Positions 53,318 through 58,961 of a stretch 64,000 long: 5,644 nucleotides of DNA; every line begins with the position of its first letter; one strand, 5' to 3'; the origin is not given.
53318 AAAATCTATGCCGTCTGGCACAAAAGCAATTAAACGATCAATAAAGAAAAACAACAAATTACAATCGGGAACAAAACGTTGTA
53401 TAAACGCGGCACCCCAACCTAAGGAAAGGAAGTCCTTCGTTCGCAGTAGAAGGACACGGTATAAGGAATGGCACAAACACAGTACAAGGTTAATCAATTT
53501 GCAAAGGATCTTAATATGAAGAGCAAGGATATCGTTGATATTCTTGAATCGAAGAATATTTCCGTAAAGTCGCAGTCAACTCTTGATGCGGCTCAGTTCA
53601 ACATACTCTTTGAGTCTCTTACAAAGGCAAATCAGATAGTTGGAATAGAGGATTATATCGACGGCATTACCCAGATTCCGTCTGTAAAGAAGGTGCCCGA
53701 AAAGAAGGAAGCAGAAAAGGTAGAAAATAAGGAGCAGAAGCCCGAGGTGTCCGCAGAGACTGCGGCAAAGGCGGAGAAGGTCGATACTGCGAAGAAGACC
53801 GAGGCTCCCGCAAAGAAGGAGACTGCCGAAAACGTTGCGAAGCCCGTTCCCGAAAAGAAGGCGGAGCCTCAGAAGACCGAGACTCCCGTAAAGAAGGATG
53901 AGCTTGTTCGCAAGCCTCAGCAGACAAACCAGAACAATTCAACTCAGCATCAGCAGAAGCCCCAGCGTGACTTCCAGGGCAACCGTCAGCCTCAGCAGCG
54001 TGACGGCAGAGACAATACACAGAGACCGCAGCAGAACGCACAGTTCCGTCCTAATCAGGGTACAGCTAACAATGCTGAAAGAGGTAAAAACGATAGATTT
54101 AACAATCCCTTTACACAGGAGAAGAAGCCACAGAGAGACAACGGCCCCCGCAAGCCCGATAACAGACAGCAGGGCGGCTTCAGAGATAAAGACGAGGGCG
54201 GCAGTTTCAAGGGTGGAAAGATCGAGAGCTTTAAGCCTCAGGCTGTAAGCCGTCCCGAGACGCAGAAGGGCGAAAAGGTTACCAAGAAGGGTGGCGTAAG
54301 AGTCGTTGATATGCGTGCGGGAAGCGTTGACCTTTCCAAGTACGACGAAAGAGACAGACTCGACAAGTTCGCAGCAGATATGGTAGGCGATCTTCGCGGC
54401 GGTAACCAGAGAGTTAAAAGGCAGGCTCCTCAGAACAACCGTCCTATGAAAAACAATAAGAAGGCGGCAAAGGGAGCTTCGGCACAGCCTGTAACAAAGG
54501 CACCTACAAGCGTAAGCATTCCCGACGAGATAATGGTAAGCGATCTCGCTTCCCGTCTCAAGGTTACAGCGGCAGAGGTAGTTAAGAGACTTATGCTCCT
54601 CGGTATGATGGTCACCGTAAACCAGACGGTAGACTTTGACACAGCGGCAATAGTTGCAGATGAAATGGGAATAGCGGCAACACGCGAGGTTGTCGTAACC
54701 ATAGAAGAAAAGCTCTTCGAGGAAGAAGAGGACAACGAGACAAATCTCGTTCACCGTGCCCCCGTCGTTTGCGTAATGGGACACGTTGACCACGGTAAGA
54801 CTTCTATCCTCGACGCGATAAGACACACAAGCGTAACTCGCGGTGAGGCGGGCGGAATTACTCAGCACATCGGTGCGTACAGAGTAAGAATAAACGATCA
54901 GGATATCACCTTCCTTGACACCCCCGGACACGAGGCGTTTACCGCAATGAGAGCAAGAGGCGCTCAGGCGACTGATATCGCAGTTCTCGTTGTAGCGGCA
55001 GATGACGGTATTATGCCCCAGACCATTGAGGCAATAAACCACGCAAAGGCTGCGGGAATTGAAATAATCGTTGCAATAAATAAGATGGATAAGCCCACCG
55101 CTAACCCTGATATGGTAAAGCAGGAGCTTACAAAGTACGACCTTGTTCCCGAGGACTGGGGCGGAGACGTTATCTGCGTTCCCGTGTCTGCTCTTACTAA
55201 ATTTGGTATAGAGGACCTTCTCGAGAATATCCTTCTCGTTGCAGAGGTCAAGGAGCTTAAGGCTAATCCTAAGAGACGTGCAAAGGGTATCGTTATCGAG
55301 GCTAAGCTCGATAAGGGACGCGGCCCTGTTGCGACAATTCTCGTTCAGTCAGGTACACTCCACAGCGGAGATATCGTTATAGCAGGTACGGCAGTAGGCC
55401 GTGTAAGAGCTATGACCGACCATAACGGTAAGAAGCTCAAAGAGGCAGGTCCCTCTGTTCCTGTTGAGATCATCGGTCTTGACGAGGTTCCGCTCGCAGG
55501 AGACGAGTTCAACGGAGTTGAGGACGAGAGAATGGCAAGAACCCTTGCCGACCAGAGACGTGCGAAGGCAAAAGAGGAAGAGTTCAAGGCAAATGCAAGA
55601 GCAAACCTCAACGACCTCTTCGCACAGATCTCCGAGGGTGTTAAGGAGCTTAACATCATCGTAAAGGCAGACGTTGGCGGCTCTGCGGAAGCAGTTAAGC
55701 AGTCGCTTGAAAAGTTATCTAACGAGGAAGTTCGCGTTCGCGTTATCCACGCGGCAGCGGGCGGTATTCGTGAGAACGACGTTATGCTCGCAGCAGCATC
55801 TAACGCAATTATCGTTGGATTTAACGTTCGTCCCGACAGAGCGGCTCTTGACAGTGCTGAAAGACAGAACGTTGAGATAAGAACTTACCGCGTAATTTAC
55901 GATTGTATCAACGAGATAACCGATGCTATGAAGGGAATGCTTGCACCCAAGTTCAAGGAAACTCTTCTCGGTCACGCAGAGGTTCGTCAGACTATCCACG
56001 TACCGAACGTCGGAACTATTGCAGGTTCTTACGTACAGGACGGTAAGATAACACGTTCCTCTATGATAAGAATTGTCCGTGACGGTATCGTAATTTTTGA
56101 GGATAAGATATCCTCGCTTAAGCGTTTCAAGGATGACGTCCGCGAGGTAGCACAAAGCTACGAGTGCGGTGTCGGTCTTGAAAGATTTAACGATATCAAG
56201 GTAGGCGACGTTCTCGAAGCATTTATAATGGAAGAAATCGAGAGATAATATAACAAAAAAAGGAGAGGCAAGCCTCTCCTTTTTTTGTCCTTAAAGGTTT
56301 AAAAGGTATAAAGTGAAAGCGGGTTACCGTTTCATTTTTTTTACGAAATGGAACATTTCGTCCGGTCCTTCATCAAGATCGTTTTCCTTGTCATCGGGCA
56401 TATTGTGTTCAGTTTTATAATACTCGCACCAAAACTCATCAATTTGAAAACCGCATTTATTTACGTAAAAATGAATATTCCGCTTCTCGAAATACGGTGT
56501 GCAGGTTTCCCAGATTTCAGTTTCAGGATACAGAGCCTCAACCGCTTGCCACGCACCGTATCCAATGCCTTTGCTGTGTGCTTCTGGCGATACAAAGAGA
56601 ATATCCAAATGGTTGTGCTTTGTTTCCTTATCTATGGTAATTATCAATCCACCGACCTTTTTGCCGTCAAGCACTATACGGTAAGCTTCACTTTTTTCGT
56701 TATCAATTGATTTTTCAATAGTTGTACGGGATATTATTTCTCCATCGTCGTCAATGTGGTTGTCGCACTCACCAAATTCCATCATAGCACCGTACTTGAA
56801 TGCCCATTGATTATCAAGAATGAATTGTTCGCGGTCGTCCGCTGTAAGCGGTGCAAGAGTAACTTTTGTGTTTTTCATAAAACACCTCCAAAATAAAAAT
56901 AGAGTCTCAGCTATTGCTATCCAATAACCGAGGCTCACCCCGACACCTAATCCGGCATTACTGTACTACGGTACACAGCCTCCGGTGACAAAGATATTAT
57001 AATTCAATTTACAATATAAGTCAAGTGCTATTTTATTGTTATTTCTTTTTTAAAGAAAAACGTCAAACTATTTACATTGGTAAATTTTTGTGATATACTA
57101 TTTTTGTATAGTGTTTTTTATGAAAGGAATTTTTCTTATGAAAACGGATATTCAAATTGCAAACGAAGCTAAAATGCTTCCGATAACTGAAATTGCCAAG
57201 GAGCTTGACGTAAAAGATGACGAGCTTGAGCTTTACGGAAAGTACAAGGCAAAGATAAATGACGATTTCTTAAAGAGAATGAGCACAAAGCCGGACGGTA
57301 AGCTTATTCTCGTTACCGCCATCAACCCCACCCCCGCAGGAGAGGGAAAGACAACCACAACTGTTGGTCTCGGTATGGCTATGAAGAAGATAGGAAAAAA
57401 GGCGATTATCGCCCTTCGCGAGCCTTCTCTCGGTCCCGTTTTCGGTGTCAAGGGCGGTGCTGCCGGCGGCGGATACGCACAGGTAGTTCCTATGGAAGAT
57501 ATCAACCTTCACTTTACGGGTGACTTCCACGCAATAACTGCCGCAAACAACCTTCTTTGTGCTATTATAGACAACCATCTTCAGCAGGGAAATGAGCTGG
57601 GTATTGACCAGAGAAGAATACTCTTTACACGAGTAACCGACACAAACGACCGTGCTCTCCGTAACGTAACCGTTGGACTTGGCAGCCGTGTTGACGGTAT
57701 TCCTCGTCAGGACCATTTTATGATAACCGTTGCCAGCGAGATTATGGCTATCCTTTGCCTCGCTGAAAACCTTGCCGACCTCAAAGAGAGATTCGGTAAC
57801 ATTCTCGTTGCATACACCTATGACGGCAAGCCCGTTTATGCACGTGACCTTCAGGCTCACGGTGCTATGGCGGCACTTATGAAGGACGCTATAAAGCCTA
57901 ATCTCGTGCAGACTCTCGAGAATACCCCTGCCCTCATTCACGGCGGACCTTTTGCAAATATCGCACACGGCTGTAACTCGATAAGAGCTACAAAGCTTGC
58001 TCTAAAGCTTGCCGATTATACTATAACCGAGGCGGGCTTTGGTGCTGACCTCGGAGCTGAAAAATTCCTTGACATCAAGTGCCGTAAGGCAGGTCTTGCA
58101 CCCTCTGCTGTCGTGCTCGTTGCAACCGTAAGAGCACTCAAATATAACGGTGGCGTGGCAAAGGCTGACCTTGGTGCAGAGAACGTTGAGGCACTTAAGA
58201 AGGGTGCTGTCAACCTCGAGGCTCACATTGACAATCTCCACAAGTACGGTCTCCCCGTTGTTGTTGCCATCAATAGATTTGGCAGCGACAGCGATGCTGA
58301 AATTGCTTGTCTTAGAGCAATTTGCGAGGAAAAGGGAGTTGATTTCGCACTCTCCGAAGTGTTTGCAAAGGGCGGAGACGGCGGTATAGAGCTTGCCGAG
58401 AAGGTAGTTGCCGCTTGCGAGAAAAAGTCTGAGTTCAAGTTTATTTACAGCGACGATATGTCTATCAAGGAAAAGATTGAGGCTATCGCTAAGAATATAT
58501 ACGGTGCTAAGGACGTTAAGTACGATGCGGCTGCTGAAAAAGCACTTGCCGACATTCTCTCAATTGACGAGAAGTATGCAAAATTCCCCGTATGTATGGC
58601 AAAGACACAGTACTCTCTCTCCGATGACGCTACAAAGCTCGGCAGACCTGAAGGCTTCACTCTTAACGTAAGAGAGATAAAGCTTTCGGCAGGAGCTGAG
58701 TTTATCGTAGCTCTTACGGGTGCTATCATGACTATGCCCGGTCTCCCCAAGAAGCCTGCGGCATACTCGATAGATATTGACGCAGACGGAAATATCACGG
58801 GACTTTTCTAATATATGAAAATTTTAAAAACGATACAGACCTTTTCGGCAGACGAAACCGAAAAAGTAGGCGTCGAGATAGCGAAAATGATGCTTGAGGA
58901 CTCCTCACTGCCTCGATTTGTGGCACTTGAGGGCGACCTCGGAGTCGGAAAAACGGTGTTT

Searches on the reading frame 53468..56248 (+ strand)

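Call 60: search_protein_families(library=pfam, proteins=[window:53468-56248:+], max_evalue=0.001)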
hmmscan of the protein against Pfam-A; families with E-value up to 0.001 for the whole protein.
window:53468-56248:+ (926 aa): 8 families
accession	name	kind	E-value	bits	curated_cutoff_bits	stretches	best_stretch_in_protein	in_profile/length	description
PF11987.13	IF-2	-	4.8e-43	146.2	27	1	704-817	2-116/117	Translation-initiation factor 2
PF00009.33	GTP_EFTU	-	5.7e-38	130.8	26.5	1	432-589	4-183/188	Elongation factor Tu GTP binding domain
PF22042.2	EF-G_D2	-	2.2e-32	111.5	27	1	605-682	2-82/84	Elongation factor G domain 2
PF04760.21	IF2_N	-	7.4e-24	83.7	25.3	2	353-402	2-52/53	Translation initiation factor IF-2, N-terminal region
PF01926.29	MMR_HSR1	-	2.3e-10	41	21.9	1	434-539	2-113/113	50S ribosome-binding GTPase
PF03144.31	GTP_EFTU_D2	-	4.9e-08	33.7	30.3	1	849-916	1-72/73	Elongation factor Tu domain 2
PF02421.24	FeoB_N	-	3.6e-05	23.8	27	1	434-588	3-156/156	Ferrous iron transport protein B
PF09439.16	SRPRB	-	8.2e-05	22.5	25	1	430-555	2-135/178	Signal recognition particle receptor beta subunit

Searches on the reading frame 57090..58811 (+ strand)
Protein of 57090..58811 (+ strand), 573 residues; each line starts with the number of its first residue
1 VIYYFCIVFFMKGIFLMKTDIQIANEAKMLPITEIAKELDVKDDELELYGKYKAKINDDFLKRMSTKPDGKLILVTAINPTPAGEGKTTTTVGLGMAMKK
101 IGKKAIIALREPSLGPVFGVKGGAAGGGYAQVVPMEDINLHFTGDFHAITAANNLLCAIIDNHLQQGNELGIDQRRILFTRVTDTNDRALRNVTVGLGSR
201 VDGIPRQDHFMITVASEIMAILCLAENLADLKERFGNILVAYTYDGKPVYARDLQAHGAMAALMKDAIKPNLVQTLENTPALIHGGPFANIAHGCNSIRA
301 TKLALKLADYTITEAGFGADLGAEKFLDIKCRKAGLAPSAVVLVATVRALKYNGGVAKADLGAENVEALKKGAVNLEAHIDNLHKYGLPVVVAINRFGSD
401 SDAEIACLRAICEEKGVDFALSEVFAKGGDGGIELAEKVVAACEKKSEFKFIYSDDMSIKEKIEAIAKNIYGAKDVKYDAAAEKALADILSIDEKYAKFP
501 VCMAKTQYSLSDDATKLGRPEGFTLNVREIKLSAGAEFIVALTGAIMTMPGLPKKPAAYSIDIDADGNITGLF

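Call 60: search_protein_families(library=pfam, proteins=[window:57090-58811:+], max_evalue=0.001)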
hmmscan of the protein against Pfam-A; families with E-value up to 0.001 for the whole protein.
window:57090-58811:+ (573 aa): 1 family
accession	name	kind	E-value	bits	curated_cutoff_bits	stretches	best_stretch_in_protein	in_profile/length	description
PF01268.25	FTHFS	-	3.5e-275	914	27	1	18-573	1-556/556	Formate--tetrahydrofolate ligase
